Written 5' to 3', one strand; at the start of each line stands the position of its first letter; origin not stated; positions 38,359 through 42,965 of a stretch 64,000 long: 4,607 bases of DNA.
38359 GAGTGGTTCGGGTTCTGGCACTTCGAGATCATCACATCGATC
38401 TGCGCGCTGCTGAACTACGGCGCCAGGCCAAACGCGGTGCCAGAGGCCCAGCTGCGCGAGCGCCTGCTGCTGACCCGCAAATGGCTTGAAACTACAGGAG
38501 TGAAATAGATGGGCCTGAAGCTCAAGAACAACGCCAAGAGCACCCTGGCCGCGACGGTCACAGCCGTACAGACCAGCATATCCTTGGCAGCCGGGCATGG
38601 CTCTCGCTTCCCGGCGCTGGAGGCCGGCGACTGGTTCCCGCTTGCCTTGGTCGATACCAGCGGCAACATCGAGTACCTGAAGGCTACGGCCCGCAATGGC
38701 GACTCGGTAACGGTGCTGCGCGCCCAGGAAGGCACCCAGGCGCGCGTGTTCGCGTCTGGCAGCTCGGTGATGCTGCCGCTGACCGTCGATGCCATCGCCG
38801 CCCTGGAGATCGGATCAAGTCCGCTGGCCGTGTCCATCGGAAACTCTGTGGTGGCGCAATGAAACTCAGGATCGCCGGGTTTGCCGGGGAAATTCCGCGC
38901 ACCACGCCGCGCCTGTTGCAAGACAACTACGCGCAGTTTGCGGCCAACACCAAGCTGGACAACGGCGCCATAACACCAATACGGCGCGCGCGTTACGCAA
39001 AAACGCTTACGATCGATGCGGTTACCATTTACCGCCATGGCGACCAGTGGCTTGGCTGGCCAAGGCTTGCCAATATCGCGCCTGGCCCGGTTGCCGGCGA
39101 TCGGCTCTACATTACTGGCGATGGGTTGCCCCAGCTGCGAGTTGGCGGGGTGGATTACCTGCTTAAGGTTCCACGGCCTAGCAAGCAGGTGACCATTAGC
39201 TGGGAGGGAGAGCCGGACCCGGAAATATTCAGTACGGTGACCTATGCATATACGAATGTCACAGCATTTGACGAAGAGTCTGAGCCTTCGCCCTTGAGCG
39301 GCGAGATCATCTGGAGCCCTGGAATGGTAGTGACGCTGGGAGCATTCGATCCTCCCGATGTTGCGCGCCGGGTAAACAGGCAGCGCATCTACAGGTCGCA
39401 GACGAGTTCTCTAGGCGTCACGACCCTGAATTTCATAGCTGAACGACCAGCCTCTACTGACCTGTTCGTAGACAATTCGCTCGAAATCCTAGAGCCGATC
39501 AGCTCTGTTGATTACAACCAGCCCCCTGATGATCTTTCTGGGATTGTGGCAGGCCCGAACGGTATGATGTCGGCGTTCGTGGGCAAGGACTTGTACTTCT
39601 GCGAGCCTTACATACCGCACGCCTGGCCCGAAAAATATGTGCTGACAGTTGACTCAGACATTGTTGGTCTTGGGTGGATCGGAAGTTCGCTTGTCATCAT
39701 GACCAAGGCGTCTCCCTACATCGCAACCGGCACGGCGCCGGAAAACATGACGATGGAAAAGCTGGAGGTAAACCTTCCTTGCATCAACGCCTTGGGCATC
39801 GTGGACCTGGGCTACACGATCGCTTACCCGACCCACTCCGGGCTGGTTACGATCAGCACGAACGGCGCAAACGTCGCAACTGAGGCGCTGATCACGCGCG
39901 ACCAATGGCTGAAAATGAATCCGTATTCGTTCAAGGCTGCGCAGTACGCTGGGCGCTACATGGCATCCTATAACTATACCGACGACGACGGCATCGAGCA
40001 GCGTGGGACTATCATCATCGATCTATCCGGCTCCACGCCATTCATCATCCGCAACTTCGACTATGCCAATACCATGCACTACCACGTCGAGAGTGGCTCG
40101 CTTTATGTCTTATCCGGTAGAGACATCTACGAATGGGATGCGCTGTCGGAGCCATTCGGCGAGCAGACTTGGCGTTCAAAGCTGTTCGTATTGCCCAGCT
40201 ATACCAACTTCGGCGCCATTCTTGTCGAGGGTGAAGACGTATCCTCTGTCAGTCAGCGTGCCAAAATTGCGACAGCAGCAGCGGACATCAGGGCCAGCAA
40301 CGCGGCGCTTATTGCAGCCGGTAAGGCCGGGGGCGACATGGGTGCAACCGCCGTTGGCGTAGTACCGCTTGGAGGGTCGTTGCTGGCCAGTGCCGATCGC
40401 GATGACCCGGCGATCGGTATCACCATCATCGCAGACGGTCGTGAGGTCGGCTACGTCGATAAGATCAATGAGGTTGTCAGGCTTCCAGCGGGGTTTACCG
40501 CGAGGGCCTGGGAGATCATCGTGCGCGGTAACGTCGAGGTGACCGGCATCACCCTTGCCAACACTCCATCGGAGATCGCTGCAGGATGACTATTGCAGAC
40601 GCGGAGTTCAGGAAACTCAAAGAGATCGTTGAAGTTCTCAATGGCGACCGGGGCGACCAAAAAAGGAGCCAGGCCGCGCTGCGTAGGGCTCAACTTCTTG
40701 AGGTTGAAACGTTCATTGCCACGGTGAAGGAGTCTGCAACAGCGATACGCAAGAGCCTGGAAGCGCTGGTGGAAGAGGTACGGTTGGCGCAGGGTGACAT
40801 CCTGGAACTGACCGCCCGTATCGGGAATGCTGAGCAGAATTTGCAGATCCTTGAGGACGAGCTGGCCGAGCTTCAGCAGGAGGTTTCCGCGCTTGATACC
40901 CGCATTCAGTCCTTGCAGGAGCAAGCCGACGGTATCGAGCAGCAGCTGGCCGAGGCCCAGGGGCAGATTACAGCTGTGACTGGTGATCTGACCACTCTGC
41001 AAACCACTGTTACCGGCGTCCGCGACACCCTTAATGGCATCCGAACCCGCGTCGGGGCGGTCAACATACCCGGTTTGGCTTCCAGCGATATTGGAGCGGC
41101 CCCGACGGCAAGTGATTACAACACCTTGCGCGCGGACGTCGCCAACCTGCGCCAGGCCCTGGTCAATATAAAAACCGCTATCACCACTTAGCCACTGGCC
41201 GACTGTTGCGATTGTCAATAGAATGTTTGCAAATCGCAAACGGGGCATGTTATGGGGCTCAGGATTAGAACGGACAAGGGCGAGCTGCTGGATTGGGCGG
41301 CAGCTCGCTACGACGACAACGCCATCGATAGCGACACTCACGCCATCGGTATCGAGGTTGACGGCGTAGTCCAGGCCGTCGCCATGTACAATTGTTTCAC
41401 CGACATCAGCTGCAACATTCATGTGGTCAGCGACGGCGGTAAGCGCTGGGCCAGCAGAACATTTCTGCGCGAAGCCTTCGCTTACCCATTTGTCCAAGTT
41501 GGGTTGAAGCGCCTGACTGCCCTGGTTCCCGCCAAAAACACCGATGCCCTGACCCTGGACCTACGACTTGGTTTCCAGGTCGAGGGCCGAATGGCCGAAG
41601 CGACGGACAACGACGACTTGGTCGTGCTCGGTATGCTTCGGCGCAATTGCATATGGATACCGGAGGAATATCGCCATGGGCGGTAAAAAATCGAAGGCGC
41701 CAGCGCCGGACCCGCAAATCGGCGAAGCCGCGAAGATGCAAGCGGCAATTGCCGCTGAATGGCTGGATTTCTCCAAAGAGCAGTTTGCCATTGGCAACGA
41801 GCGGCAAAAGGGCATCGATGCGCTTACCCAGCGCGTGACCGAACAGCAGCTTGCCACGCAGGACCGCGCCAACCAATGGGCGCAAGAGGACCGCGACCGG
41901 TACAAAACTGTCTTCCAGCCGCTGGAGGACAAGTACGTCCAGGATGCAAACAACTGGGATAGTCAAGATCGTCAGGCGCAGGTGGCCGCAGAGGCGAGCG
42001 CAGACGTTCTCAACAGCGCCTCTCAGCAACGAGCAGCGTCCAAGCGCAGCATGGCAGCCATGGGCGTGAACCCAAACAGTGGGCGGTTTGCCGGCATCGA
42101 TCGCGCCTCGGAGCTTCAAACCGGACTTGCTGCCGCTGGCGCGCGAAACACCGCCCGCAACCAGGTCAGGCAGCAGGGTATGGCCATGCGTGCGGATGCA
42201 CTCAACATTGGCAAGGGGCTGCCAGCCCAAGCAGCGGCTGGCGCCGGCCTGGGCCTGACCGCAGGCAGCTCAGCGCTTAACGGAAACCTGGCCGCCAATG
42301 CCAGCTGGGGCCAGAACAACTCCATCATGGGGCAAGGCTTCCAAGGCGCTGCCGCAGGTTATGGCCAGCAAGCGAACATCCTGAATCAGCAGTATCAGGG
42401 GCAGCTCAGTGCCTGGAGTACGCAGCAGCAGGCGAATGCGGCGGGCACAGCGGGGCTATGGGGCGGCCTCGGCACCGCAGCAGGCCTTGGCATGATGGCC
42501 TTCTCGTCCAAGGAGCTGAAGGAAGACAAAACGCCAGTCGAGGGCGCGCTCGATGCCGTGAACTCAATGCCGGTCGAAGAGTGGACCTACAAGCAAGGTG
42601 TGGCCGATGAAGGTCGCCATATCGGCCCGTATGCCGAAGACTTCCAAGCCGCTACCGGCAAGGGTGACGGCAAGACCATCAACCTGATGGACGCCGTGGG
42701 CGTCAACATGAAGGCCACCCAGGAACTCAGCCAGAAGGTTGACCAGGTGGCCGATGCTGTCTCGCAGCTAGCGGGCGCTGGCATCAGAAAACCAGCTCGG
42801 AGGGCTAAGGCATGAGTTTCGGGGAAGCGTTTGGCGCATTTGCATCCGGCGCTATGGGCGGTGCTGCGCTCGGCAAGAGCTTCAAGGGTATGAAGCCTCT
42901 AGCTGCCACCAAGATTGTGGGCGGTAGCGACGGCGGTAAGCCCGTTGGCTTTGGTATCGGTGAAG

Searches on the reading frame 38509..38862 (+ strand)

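Call 8: search_protein_families(library=pfam, proteins=[window:38509-38862:+], max_evalue=0.01)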
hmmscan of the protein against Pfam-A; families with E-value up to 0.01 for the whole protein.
window:38509-38862:+ (117 aa): 0 families

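Call 9: search_protein_families(library=phrogs, proteins=[window:38509-38862:+], max_evalue=0.001)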
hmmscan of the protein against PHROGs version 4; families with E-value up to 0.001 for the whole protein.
window:38509-38862:+ (117 aa): 7 families
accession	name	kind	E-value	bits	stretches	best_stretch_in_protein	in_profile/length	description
phrog_8469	-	tail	7.9e-33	115.1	1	1-98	1-98/303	tail fiber protein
phrog_6427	-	unknown function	1.9e-31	110.2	1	1-100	2-105/675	-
phrog_30299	-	tail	4.4e-25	89.5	1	1-100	1-100/425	tail fiber protein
phrog_25788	-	tail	3.9e-21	76.3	1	1-102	265-364/603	tail fiber protein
phrog_27144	-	unknown function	7.5e-09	36.3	1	1-100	1-100/247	-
phrog_19311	-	unknown function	1.6e-07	30.8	1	3-98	3-97/1023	-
phrog_25419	-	unknown function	1.5e-06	28.4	1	5-81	5-92/282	-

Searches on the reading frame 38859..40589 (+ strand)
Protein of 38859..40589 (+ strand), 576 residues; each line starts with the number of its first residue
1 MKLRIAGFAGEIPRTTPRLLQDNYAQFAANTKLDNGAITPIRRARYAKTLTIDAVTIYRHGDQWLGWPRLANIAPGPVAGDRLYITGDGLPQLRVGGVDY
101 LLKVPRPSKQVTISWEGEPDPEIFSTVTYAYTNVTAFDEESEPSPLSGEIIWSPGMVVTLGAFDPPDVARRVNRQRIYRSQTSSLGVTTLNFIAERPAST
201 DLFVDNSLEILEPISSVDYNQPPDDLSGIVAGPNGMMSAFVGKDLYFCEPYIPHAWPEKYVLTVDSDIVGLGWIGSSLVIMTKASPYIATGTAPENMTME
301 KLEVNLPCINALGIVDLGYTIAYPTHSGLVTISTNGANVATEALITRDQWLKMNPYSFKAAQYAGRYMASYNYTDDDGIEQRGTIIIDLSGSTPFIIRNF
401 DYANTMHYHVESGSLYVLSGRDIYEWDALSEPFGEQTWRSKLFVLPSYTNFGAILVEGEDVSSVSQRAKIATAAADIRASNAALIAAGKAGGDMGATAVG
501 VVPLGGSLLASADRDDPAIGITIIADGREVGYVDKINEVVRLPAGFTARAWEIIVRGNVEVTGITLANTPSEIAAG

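Call 8: search_protein_families(library=pfam, proteins=[window:38859-40589:+], max_evalue=0.01)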
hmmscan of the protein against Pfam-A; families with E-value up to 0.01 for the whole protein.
window:38859-40589:+ (576 aa): 0 families

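Call 9: search_protein_families(library=phrogs, proteins=[window:38859-40589:+], max_evalue=0.001)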
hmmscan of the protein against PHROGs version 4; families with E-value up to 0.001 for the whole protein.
window:38859-40589:+ (576 aa): 3 families
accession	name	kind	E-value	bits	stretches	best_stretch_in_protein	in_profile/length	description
phrog_511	-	head and packaging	7e-160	535.2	1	1-574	320-859/862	internal virion protein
phrog_17680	-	unknown function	1.5e-27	98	1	3-261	4-285/356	-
phrog_26027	-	unknown function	1.7e-13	51.5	1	321-477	5-152/201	-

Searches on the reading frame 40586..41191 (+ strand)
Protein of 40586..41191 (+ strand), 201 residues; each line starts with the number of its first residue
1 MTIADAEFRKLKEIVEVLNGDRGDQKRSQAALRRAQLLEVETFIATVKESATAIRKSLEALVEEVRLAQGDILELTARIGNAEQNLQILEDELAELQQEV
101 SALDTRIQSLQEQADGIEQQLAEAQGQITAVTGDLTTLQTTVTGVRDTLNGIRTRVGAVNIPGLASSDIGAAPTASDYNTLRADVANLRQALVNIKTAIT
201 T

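Call 8: search_protein_families(library=pfam, proteins=[window:40586-41191:+], max_evalue=0.01)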
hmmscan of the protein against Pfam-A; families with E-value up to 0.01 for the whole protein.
window:40586-41191:+ (201 aa): 46 families (the best 25 are shown)
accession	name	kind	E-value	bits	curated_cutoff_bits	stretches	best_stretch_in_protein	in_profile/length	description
PF04513.17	Baculo_PEP_C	-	3.2e-09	37.4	38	1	39-166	17-125/140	Baculovirus polyhedron envelope protein, PEP, C terminus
PF06160.17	EzrA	-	1.1e-08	34.3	39.6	1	37-167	308-441/557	Septation ring formation regulator, EzrA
PF05531.17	NPV_P10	-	8.6e-07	29.8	29.8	1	95-151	8-67/75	Nucleopolyhedrovirus P10 protein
PF19220.6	Rod_CreS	-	2.1e-06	27.5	100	1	34-141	5-105/359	Crescentin, rod domain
PF07889.17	DUF1664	-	3.8e-06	27.4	34.6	1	89-152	57-120/124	Protein of unknown function (DUF1664)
PF05377.16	FlaC_arch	-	4.4e-06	27.4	27.8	0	94-128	3-37/55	Flagella accessory protein C (FlaC)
PF06818.20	Fez1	-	0.00011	23.2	34.4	1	25-193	7-146/199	Fez1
PF11559.13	ADIP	-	0.00017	22.1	34.3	1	89-156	57-124/151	Afadin- and alpha -actinin-Binding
PF13166.12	AAA_13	-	0.00026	20.3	36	1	42-126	387-471/713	AAA domain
PF02090.21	SPAM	-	0.00032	21.1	35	1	78-127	6-55/142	Salmonella surface presentation of antigen gene type M protein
PF00261.25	Tropomyosin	-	0.00032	20.6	38.6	1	74-128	17-71/242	Tropomyosin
PF25450.1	Rab11-FIP3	-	0.00034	21.3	31.9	1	81-130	58-107/125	Rab11-FIP3-like domain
PF10805.13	DUF2730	-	0.0004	20.9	24.9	0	50-115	27-94/102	Protein of unknown function (DUF2730)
PF08614.16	ATG16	-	0.00044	20.9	33.7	1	36-143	71-168/200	Autophagy protein 16 (ATG16)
PF06005.17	ZapB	-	0.00048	21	31.5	1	75-134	9-68/71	Cell division protein ZapB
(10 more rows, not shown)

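Call 9: search_protein_families(library=phrogs, proteins=[window:40586-41191:+], max_evalue=0.001)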
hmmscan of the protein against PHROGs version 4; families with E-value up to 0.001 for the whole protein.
window:40586-41191:+ (201 aa): 18 families
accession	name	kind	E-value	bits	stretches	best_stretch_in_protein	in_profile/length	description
phrog_17319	-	head and packaging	1.8e-11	45.1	1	97-199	19-116/117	virion structural protein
phrog_19577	-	head and packaging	9.5e-08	32.5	1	4-124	70-189/378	minor head protein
phrog_77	-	DNA, RNA and nucleotide metabolism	3e-07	30.3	1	4-155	469-613/967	SbcC-like subunit of palindrome specific endonuclease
phrog_7599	-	unknown function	4.2e-07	31.3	1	109-189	11-88/95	-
phrog_1775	-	head and packaging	9.6e-07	27.7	1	44-161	478-595/1609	minor head protein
phrog_1193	-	other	4.7e-06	27.5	1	89-137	4-50/76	hemolysin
phrog_1219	-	tail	1.3e-05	26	1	77-154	59-138/233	tail needle protein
phrog_5553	-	unknown function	0.00012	23.3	1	72-156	16-100/114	-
phrog_736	-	unknown function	0.00018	22.6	0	92-147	43-97/112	-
phrog_4780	-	unknown function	0.00019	22.1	1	39-120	134-215/275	-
phrog_6188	-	unknown function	0.00022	22.7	0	53-115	57-119/125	-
phrog_4704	-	tail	0.00036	20.3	1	34-141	108-206/625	tail length tape measure protein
phrog_5328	-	unknown function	0.00038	21.8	0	74-150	6-82/101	-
phrog_8488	-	unknown function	0.00038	21.4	0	75-129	4-57/119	-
phrog_1272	-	tail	0.00046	19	1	32-153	72-202/1606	tail length tape measure protein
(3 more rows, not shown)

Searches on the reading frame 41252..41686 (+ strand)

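Call 8: search_protein_families(library=pfam, proteins=[window:41252-41686:+], max_evalue=0.01)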
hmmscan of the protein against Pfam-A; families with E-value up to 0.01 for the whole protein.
window:41252-41686:+ (144 aa): 0 families

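Call 9: search_protein_families(library=phrogs, proteins=[window:41252-41686:+], max_evalue=0.001)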
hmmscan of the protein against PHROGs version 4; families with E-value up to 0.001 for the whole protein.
window:41252-41686:+ (144 aa): 1 family
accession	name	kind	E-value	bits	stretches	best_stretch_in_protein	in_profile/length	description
phrog_4470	-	moron, auxiliary metabolic gene and host takeover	2.2e-45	155.2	1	9-143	9-142/146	acyl-CoA N-acyltransferase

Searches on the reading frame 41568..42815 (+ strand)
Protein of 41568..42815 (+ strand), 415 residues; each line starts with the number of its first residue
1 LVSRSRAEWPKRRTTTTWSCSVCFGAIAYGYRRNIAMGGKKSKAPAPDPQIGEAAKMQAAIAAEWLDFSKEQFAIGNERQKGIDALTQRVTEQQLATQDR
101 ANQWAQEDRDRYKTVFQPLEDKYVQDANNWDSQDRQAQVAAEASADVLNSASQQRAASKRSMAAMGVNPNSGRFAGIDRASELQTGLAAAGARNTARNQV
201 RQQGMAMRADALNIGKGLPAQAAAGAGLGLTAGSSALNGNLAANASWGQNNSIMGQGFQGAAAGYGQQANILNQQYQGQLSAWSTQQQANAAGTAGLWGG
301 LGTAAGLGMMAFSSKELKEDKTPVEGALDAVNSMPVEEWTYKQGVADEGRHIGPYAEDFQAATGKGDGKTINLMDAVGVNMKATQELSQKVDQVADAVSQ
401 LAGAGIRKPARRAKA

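Call 8: search_protein_families(library=pfam, proteins=[window:41568-42815:+], max_evalue=0.01)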
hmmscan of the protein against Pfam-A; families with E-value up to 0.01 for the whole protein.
window:41568-42815:+ (415 aa): 1 family
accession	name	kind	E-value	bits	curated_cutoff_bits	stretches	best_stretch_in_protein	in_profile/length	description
PF13884.11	Peptidase_S74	-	1e-09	39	22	1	313-362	1-52/58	Chaperone of endosialidase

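Call 9: search_protein_families(library=phrogs, proteins=[window:41568-42815:+], max_evalue=0.001)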
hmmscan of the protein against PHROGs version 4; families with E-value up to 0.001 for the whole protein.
window:41568-42815:+ (415 aa): 3 families
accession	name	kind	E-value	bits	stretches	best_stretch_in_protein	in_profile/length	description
phrog_8003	-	head and packaging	7.7e-159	530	1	32-412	7-385/389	virion structural protein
phrog_611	-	unknown function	1.9e-08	35.1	1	95-269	14-188/218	-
phrog_26383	-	unknown function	4.8e-07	30.6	1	91-282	27-216/258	-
